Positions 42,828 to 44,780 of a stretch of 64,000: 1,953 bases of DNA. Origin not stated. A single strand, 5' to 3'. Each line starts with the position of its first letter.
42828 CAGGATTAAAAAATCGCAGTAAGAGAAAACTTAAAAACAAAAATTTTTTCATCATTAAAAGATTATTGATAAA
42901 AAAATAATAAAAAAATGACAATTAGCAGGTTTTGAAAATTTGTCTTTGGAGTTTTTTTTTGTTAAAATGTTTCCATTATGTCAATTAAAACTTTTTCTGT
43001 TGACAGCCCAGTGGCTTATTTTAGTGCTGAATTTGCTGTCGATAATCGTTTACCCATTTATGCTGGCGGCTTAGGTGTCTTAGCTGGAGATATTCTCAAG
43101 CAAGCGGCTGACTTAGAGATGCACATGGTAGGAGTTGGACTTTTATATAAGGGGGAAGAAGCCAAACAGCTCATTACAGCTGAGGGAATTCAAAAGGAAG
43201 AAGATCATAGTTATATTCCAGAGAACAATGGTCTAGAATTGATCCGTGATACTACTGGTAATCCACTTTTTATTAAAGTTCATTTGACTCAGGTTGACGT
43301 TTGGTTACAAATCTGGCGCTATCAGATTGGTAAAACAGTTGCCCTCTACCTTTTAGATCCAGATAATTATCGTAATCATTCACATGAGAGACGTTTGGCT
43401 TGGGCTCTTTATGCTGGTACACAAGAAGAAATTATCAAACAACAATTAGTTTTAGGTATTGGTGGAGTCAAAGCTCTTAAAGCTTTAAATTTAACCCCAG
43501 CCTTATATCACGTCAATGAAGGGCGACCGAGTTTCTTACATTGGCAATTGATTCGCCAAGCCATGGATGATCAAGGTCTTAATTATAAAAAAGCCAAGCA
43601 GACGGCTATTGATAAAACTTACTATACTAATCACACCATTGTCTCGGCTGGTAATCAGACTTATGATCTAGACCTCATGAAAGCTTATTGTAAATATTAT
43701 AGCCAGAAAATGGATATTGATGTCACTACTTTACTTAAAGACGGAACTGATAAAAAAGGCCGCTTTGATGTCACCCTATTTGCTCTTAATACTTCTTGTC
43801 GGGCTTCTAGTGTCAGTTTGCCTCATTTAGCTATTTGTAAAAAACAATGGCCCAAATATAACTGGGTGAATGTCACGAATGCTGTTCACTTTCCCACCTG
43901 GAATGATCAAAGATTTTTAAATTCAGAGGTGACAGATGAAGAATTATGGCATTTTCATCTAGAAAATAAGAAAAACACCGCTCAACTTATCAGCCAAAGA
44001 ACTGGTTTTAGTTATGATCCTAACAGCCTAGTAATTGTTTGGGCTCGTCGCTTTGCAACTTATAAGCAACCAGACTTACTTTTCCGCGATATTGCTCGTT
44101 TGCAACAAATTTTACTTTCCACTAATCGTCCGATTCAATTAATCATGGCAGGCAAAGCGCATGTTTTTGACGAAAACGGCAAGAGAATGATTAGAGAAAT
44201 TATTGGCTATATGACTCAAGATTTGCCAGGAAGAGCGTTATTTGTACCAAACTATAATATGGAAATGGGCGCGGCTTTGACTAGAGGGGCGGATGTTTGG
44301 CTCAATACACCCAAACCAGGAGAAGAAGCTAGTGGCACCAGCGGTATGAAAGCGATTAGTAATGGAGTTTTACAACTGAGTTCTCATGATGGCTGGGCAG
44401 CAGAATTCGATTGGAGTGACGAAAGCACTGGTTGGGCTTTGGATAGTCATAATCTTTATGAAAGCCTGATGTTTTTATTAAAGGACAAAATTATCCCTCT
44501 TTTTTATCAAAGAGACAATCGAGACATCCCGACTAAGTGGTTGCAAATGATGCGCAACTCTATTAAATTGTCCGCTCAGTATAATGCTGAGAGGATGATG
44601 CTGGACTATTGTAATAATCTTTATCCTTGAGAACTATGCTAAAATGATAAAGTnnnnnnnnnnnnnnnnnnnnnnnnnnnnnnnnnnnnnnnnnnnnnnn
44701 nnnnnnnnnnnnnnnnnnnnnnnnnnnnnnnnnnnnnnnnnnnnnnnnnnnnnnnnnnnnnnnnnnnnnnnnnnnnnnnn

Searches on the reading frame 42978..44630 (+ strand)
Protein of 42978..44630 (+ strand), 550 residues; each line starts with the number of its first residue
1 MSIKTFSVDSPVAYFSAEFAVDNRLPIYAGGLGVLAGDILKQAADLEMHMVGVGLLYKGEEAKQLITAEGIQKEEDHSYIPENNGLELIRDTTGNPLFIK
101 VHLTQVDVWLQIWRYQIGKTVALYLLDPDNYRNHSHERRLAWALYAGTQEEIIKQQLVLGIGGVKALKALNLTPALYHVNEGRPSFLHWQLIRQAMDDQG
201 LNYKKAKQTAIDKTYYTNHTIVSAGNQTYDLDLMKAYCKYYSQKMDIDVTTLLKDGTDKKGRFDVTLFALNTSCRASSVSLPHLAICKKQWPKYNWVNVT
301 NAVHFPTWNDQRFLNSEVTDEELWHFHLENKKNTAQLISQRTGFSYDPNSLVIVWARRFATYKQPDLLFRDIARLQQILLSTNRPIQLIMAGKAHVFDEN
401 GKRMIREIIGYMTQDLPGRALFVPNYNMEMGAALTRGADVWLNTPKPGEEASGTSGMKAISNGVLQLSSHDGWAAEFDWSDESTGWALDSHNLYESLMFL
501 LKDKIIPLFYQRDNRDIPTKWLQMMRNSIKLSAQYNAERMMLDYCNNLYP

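Call 34: search_protein_families(library=pfam, proteins=[window:42978-44630:+], max_evalue=0.00001)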
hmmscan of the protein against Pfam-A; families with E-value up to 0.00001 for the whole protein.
window:42978-44630:+ (550 aa): 1 family
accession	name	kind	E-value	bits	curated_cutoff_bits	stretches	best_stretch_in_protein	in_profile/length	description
PF00343.26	Phosphorylase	-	4.6e-26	91.8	27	1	314-476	410-583/713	Carbohydrate phosphorylase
